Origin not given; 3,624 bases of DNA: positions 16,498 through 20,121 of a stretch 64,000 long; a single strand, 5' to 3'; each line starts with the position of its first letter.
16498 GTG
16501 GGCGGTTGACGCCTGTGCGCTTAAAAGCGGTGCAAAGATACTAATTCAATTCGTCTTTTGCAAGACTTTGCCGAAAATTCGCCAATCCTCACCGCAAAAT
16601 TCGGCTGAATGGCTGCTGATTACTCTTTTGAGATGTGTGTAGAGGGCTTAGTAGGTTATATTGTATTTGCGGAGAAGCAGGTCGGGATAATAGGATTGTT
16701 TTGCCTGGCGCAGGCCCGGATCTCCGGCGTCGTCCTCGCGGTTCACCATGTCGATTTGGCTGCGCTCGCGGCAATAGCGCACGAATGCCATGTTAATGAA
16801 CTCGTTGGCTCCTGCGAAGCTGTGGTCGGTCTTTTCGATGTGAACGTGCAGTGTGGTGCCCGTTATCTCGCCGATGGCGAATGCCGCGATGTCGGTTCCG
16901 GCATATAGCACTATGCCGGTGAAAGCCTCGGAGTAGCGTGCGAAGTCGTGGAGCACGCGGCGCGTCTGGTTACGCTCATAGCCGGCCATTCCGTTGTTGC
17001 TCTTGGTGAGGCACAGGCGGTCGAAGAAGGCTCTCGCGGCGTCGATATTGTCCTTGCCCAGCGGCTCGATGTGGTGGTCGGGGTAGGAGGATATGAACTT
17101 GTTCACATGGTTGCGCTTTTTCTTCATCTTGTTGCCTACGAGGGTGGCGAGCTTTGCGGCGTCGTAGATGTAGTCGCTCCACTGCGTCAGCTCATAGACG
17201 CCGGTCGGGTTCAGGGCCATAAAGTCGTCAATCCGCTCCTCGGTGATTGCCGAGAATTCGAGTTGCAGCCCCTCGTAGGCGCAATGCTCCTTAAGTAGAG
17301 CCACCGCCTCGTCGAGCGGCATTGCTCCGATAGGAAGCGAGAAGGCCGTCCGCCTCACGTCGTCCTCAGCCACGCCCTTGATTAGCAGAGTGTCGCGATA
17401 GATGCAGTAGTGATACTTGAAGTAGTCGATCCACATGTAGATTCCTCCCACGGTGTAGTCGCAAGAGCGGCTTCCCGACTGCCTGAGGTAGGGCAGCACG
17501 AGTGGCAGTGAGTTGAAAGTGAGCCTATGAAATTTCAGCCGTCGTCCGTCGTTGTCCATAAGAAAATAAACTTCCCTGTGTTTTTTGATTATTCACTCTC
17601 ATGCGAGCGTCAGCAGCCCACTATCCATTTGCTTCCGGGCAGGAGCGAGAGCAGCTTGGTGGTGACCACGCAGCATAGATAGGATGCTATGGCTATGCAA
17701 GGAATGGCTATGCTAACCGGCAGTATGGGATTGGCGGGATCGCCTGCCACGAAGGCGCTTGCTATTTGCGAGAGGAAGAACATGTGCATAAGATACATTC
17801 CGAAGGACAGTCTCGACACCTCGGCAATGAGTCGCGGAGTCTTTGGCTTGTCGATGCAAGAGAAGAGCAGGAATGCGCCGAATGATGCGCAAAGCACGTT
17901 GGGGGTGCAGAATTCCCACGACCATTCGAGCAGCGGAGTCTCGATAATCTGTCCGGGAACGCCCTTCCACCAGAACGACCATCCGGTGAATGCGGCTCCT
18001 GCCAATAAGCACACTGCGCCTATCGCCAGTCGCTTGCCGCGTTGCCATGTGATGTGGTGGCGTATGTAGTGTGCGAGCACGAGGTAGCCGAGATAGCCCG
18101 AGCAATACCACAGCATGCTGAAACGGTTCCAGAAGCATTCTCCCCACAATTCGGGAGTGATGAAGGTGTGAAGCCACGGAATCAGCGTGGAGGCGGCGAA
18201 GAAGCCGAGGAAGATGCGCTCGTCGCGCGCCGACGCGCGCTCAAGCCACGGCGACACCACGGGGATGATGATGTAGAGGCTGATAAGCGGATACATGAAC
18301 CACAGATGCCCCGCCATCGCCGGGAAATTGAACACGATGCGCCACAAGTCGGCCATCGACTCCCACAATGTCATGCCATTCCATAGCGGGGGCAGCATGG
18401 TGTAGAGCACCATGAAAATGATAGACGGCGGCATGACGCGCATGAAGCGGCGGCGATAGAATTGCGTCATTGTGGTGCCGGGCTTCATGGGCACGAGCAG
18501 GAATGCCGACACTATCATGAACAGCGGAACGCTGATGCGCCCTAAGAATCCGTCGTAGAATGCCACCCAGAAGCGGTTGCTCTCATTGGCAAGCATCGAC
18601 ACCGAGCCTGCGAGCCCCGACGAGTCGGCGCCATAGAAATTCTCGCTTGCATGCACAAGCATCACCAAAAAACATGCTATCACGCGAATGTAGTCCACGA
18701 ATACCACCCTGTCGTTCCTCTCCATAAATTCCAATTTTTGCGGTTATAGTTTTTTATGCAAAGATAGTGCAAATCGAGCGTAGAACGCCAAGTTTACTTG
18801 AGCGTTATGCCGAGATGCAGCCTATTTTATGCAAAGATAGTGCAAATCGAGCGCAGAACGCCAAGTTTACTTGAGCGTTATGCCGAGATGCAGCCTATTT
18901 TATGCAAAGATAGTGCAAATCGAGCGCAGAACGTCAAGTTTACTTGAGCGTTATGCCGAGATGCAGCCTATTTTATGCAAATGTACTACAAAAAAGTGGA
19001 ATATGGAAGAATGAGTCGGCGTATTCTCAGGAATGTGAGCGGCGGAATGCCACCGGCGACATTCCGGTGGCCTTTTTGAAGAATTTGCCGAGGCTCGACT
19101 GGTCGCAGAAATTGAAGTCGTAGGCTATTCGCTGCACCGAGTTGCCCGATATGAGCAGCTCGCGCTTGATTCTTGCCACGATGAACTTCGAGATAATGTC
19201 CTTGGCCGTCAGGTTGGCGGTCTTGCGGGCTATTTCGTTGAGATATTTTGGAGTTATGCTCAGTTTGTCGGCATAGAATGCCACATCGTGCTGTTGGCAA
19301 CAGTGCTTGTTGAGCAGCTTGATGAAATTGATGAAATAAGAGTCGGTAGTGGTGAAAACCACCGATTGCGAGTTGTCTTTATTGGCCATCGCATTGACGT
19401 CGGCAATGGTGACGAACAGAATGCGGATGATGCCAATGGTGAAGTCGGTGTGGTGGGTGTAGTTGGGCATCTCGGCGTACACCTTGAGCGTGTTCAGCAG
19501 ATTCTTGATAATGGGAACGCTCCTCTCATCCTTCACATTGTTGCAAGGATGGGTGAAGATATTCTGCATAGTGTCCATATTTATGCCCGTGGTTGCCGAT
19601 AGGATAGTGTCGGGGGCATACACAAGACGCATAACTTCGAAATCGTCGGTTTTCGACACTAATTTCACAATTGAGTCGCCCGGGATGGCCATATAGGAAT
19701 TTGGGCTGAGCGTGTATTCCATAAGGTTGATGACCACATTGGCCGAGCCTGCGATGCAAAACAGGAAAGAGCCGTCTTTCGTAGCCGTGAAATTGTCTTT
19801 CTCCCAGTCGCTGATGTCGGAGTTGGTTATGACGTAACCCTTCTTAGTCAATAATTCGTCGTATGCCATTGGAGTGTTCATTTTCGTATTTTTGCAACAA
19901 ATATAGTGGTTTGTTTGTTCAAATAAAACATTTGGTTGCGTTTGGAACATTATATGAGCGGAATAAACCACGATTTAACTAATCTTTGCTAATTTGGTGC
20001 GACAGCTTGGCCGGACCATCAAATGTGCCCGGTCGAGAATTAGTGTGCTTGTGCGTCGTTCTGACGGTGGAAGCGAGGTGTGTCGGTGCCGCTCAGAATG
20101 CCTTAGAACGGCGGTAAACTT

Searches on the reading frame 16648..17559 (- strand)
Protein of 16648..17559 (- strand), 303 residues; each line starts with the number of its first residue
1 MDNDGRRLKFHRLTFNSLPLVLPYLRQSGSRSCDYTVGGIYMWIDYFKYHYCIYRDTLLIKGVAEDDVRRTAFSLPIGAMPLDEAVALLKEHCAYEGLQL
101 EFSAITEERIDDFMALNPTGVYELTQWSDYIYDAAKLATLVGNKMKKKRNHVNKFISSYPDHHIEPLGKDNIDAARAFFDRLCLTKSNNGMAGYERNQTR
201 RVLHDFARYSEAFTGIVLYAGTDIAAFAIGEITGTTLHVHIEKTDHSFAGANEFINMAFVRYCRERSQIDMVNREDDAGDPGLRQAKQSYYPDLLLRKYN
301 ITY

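Call 3: search_protein_families(library=pfam, proteins=[window:16648-17559:-], max_evalue=0.1)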
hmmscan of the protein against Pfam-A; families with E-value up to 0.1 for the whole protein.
window:16648-17559:- (303 aa): 2 families
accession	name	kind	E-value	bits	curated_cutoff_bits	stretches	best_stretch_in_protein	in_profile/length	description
PF09924.15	LPG_synthase_C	-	1.4e-33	116.7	27.5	1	28-300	4-296/298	Phosphatidylglycerol lysyltransferase, C-terminal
PF13480.13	Acetyltransf_6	-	0.045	14.3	22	1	172-266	28-127/143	Acetyltransferase (GNAT) domain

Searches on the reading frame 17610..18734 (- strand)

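Call 3: search_protein_families(library=pfam, proteins=[window:17610-18734:-], max_evalue=0.1)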
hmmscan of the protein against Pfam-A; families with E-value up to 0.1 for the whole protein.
window:17610-18734:- (374 aa): 1 family
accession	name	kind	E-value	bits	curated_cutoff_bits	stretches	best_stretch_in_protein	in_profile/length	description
PF01757.29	Acyl_transf_3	-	2.5e-43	148.8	31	1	11-358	2-324/326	Acyltransferase domain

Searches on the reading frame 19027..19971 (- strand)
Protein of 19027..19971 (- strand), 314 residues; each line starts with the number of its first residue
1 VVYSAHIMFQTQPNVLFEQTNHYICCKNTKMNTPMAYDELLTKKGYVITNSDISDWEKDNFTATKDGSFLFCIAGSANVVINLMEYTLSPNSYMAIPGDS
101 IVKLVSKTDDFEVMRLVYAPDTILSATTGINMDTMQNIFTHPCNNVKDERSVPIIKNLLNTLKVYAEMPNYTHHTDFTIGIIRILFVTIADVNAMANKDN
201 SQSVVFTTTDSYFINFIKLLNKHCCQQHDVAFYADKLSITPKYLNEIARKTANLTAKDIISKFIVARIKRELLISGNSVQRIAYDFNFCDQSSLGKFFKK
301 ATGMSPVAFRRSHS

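Call 3: search_protein_families(library=pfam, proteins=[window:19027-19971:-], max_evalue=0.1)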
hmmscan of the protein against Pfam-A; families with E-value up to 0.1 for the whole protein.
window:19027-19971:- (314 aa): 2 families
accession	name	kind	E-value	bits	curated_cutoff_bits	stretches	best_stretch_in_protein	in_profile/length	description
PF12833.13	HTH_18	-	1.5e-15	57.6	33.6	1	233-311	1-79/80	Helix-turn-helix domain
PF00165.29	HTH_AraC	-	2.3e-05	24.9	26.6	1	276-311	8-42/42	Bacterial regulatory helix-turn-helix proteins, AraC family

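Call 43: find_encoding_contigs(protein=window:19027-19971:-, flank=8000, max_places=10)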
Protein window:19027-19971:- (314 aa): no gene with exactly this product is on record in the collection.
